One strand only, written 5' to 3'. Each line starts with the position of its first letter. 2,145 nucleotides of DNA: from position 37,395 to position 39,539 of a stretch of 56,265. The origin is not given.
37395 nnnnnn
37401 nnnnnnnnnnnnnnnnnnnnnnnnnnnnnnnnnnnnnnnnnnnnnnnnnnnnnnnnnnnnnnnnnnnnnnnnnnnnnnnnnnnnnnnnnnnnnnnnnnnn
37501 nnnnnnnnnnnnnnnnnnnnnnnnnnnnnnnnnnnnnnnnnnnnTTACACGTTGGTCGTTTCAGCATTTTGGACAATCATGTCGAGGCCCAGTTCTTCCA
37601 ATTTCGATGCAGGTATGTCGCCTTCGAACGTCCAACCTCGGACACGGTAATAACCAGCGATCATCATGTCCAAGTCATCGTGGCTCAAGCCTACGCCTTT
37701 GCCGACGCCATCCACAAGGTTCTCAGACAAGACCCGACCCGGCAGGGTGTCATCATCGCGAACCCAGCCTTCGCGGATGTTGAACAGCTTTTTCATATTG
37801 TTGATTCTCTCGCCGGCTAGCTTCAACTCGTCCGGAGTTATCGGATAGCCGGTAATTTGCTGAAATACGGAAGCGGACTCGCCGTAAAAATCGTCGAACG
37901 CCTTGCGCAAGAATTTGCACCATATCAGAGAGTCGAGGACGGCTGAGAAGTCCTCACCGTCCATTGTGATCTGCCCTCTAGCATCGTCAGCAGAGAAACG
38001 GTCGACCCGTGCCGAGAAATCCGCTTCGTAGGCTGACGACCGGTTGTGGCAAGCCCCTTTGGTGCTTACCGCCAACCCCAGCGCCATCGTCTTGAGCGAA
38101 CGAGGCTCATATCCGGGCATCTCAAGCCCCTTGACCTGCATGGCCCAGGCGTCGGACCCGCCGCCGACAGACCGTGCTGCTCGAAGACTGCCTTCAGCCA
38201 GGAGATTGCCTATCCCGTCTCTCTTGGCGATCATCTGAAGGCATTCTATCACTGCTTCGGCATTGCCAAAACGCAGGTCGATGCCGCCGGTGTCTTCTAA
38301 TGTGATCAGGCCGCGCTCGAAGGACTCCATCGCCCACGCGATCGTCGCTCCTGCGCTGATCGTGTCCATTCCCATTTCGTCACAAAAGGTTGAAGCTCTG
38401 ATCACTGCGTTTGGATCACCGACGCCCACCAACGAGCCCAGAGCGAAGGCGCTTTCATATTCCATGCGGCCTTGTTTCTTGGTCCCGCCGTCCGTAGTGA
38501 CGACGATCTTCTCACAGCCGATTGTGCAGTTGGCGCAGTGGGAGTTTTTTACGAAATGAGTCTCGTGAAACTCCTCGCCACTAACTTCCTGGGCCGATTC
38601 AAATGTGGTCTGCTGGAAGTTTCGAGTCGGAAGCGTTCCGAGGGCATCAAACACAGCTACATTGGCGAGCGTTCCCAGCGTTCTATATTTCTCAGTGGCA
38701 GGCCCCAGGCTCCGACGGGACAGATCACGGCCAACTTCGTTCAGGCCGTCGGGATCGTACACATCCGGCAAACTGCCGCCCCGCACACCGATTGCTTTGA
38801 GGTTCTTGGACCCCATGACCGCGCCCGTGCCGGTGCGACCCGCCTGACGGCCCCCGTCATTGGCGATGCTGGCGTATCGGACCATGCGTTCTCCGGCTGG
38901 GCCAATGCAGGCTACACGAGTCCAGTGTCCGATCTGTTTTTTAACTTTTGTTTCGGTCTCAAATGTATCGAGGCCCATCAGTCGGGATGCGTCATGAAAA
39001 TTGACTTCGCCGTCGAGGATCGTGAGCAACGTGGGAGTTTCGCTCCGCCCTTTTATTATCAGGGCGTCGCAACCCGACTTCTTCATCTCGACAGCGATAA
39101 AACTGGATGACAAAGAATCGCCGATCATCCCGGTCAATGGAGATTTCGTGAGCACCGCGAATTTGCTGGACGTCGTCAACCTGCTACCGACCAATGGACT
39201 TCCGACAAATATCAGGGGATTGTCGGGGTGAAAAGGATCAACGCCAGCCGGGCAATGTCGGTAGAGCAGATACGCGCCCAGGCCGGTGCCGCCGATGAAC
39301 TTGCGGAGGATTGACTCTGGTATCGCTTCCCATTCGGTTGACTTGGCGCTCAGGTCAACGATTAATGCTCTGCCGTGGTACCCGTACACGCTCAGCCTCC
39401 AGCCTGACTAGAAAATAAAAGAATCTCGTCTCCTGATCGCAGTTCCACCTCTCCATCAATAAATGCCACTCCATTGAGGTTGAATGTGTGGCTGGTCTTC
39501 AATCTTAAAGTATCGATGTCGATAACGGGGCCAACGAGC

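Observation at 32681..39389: Tungsten-type AOR gene nested into an FdsGBA/NuoEF-type formate dehydrogenase operon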

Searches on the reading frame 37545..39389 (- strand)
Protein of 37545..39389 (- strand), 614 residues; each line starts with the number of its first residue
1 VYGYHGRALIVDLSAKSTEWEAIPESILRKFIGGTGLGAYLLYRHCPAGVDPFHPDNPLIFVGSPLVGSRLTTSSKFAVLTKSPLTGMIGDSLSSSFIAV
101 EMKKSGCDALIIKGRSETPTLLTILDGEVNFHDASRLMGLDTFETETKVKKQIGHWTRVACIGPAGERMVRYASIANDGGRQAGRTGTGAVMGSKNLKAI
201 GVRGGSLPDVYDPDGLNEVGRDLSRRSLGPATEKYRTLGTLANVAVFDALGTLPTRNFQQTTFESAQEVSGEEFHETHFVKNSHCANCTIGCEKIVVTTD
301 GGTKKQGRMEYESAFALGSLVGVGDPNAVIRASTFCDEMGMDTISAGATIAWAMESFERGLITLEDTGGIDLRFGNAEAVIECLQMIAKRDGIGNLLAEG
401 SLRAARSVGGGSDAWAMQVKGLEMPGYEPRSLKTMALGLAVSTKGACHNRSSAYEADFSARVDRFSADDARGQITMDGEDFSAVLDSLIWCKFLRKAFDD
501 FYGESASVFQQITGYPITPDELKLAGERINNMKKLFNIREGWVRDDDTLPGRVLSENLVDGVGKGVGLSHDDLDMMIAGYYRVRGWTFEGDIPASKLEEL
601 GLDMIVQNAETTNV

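Call 4: search_protein_families(library=pfam, proteins=[window:37545-39389:-])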
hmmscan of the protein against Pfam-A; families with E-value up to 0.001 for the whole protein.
window:37545-39389:- (614 aa): 2 families
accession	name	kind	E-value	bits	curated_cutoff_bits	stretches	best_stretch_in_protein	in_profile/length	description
PF01314.23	AFOR_C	-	1.3e-120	403.5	27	1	231-602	16-385/385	Aldehyde ferredoxin oxidoreductase, domains 2 & 3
PF02730.20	AFOR_N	-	1.4e-71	240.8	29.8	1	6-204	1-198/199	Aldehyde ferredoxin oxidoreductase, N-terminal domain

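Call 5: search_protein_families(library=ncbifam, proteins=[window:37545-39389:-])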
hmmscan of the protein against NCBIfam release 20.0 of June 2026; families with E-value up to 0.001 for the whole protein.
window:37545-39389:- (614 aa): 2 families
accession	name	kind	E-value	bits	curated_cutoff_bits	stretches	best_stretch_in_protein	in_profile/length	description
NF007354.0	PRK09849.1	equivalog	6.3e-52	177.1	868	1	2-207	6-209/703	aldehyde ferredoxin oxidoreductase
NF040818.1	GAPOR_Arch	equivalog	1e-12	47.2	1300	2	49-127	44-122/654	glyceraldehyde-3-phosphate:ferredoxin oxidoreductase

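Call 9: find_homologous_proteins(query=window:37545-39389:-, max_evalue=1e-30)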
Query window:37545-39389:- (614 aa): 7999 proteins with E <= 1e-30 among 8000 candidates; the best 120 are listed.
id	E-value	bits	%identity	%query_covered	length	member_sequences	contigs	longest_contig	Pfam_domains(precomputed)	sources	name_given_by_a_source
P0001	0.0e+0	1384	99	100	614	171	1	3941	PF02730.21,PF01314.24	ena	-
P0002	0.0e+0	1362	98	100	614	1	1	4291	PF02730.21,PF01314.24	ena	-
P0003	0.0e+0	1234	87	100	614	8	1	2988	PF02730.21,PF01314.24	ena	-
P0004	0.0e+0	1208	86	100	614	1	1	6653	PF02730.21,PF01314.24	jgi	jgi:aldehyde:ferredoxin oxidoreductase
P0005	0.0e+0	1204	85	100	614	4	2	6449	PF02730.21,PF01314.24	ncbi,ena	-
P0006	0.0e+0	1202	86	98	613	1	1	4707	PF02730.21,PF01314.24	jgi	jgi:aldehyde:ferredoxin oxidoreductase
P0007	0.0e+0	1134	81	99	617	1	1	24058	PF02730.21,PF01314.24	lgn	-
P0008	0.0e+0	1088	77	99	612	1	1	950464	PF02730.21,PF01314.24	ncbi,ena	-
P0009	0.0e+0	1084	77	100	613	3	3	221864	PF02730.21,PF01314.24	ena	-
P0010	0.0e+0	1034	74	99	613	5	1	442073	PF02730.21,PF01314.24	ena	-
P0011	0.0e+0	1031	73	99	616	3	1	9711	PF02730.21,PF01314.24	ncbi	-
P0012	0.0e+0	1030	75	99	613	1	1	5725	PF02730.21,PF01314.24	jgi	jgi:aldehyde:ferredoxin oxidoreductase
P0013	0.0e+0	1029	74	99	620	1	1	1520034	PF02730.21,PF01314.24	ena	-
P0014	0.0e+0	1027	74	98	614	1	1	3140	PF02730.21,PF01314.24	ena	-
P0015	0.0e+0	1027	73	100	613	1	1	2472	PF02730.21,PF01314.24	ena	-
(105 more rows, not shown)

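Call 10: find_related_loci(query=window:37545-39389:-, collection=genome_contigs, flank=10000)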
Query window:37545-39389:- (614 aa) in genome_contigs; peptide patterns used: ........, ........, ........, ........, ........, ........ (x = any residue, [..] = any of these).
52 stretches matched a pattern; 32 encode a relative of the query (tblastn E <= 1e-3); 32 distinct loci.
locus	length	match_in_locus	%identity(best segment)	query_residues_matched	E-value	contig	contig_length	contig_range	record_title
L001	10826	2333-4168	85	1-612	0e+0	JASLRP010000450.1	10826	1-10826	MAG: SAR202 cluster bacterium isolate Arabian12_MAG_33 c_000001773793, whole genome shotgun sequence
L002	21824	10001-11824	73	1-608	0e+0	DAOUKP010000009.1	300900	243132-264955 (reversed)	MAG TPA_asm: Dehalococcoidia bacterium isolate S7_351 k113_4211677, whole genome shotgun sequence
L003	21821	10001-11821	73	1-607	0e+0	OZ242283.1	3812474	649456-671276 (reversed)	MAG: Dehalococcoidia bacterium isolate d63046ed-7a55-4dc1-8bb2-d3050b7f4681 genome assembly, chromosome: 1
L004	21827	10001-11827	71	1-609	0e+0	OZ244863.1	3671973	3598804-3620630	MAG: Dehalococcoidia bacterium isolate 3ac3ff71-9198-4354-86db-d96921461c44 genome assembly, chromosome: 1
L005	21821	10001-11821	71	1-607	0e+0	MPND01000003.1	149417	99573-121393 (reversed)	MAG: SAR202 cluster bacterium bin90 NODE_147_length_149417_cov_8.72971_ID_293, whole genome shotgun sequence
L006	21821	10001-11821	71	1-607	0e+0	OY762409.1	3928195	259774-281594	MAG: Dehalococcoidia bacterium isolate 38c4f93b-5868-4cd3-8e0a-f10fb6dda0e3 genome assembly, chromosome: 1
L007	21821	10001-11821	71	1-607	0e+0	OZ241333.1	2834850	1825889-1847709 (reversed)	MAG: Dehalococcoidia bacterium isolate d207695e-97df-45e8-9d78-a3ca6e64d348 genome assembly, chromosome: 1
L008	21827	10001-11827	70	2-608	0e+0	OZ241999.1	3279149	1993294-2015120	MAG: Dehalococcoidia bacterium isolate a94145c4-23f5-4c8d-977e-23e11a5cf2dd genome assembly, chromosome: 1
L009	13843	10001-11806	71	1-602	0e+0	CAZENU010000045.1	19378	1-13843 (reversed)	MAG TPA_asm: uncultured Dehalococcoidia bacterium isolate SRP308112_co1_414 genome assembly, contig: NODE_4476_length_19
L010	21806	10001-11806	71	1-602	0e+0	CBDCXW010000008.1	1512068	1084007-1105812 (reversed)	MAG: Dehalococcoidia bacterium isolate df45c49b-c266-4090-ac87-fb36498b7b26 genome assembly, contig: contig_8, whole gen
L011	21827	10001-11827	71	2-608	0e+0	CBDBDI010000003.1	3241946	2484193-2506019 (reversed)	MAG: Dehalococcoidia bacterium isolate 8667ca63-c4f2-445c-998c-9896a5069bfa genome assembly, contig: contig_3, whole gen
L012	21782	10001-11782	67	1-602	0e+0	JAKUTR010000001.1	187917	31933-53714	MAG: SAR202 cluster bacterium isolate ALOHA_A2.5_112 A2.5-SAR202-11_1, whole genome shotgun sequence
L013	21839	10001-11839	66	1-602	0e+0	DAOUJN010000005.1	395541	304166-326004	MAG TPA_asm: Dehalococcoidia bacterium isolate S34_266 k113_629094, whole genome shotgun sequence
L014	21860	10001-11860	66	1-607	0e+0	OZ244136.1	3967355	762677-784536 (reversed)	MAG: Dehalococcoidia bacterium isolate c84a8063-2fa9-408c-8fff-39311bbd64e8 genome assembly, chromosome: 1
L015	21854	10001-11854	66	1-605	0e+0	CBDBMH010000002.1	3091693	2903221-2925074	MAG: Dehalococcoidia bacterium isolate 54ca6173-90b9-4e1c-a49d-3e10b3dce350 genome assembly, contig: contig_2, whole gen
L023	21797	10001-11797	55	1-603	0e+0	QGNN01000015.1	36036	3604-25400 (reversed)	MAG: Chloroflexi bacterium isolate SAR202-II-177A Ga0133547_10005611, whole genome shotgun sequence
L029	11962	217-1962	51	3-593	5e-180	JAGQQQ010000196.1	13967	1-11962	MAG: Planctomycetaceae bacterium isolate HKST-UBA70 2008_124127, whole genome shotgun sequence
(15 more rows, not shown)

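Call 19: search_solved_structures(query=window:37545-39389:-, max_evalue=0.00001)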
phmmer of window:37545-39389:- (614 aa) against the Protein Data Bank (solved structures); distinct sequences matched with E-value up to 0.00001: 9.
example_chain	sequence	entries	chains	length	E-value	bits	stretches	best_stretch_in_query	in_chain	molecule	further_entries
9mqx_D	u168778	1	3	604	7.3e-120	404.2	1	1-603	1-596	Aldehyde:ferredoxin oxidoreductase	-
1aor_A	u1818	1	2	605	2.7e-118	399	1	1-602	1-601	ALDEHYDE FERREDOXIN OXIDOREDUCTASE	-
9g7j_A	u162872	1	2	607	1.5e-106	360.2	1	1-605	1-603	Aldehyde ferredoxin oxidoreductase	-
8c0z_A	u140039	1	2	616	8.5e-96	324.7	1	4-602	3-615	Aldehyde:ferredoxin oxidoreductase,tungsten-containing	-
1b25_A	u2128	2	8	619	7.3e-93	315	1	1-610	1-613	PROTEIN (FORMALDEHYDE FERREDOXIN OXIDOREDUCTASE) | FORMALDEHYDE FERREDOXIN OXIDOREDUCTASE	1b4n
9q1t_A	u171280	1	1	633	4.4e-88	299.2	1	3-604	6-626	Tungsten-dependent aldehyde oxidoreductase WOR83 from Haloferax volcanii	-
6x6u_A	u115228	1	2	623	3.4e-65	223.6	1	1-603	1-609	Formaldehyde:ferredoxin oxidoreductase wor5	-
6x1o_A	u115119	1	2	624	3.5e-65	223.6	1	1-603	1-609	Formaldehyde:ferredoxin oxidoreductase wor5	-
4z3w_A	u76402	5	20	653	8.3e-47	162.9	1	2-417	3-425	Benzoyl-CoA reductase, putative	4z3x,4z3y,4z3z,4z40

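Call 29: find_related_loci(query=A1, collection=metagenome_contigs, flank=10000)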
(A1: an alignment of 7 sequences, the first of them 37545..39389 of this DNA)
Query A1 (614 aa) in metagenome_contigs; peptide patterns used: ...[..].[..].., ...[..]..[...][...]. (x = any residue, [..] = any of these).
600 stretches matched a pattern (row limit reached: there are more); 581 encode a relative of the query (tblastn E <= 1e-3); the best 80 are kept; 80 distinct loci.
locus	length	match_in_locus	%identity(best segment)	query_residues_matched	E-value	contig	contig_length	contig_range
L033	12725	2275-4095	68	1-607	0e+0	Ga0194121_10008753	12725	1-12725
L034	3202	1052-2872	57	1-608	0e+0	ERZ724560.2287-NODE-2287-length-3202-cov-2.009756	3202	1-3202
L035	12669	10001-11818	55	2-614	0e+0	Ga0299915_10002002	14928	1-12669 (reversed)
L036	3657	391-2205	52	1-603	0e+0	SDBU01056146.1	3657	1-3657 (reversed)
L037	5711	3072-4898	51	1-607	0e+0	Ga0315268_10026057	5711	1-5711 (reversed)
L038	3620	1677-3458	51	1-603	0e+0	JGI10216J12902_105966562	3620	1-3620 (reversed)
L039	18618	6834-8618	51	3-606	0e+0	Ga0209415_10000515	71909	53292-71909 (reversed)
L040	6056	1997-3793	49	3-600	1e-175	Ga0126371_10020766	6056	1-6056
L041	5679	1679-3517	45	1-612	4e-174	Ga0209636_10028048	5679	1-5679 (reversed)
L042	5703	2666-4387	49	1-586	2e-173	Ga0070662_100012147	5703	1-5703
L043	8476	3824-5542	49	2-586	1e-170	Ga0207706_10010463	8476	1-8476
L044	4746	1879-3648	50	3-602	2e-174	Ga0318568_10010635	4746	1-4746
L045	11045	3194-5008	49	1-602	6e-169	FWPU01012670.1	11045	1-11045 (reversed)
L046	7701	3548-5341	48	2-584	7e-164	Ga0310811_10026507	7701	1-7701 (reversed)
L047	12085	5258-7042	47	3-602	2e-163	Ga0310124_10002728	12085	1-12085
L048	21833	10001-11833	48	3-608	1e-162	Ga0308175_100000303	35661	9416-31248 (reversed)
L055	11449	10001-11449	51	2-494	2e-146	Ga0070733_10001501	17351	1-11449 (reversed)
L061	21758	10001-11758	48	1-592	2e-166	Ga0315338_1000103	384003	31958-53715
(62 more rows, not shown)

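Call 42: find_encoding_contigs(protein=window:37545-39389:-, flank=10000, max_places=3)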
Protein window:37545-39389:- (614 aa): 23 contigs read that carry it; 3 places shown.
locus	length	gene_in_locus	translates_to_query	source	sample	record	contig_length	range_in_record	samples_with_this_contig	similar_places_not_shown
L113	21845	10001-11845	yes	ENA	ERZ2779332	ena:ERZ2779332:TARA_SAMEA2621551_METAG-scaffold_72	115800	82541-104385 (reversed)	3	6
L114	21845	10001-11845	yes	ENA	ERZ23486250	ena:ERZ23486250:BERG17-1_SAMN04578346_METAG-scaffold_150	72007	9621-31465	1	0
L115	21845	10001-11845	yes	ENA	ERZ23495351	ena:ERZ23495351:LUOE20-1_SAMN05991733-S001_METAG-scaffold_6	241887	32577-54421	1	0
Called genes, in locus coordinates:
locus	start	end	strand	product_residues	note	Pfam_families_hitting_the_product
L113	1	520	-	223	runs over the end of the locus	PF17668:Acetyltransf_17, PF13530:SCP2_2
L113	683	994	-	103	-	PF13527:Acetyltransf_9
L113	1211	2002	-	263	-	PF24777:DUF7700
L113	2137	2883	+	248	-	PF00106:adh_short, PF08659:KR, PF13561:adh_short_C2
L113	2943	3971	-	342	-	PF08240:ADH_N, PF16912:Glu_dehyd_C (weak), PF00107:ADH_zinc_N, PF13602:ADH_zinc_N_2 (weak)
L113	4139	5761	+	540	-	PF01268:FTHFS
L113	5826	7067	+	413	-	PF03453:MoeA_N, PF00994:MoCF_biosynth, PF03454:MoeA_C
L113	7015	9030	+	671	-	PF03453:MoeA_N, PF00994:MoCF_biosynth, PF03454:MoeA_C, PF12974:Phosphonate-bd (faint), PF12727:PBP_like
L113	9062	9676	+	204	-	PF12804:NTP_transf_3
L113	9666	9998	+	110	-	-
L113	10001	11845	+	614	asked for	PF02730:AFOR_N, PF01314:AFOR_C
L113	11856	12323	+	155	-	PF01257:2Fe-2S_thioredx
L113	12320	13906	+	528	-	PF01512:Complex1_51K, PF10531:SLBB (weak), PF10589:NADH_4Fe-4S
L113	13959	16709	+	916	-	PF13510:Fer2_4, PF12838:Fer4_7 (faint), PF13183:Fer4_8 (faint), PF00037:Fer4 (faint), PF14697:Fer4_21 (weak), PF04879:Molybdop_Fe4S4, PF00384:Molybdopterin, PF01568:Molydop_binding, +1 more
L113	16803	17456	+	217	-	-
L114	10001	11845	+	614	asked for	PF02730:AFOR_N, PF01314:AFOR_C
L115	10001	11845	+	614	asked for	PF02730:AFOR_N, PF01314:AFOR_C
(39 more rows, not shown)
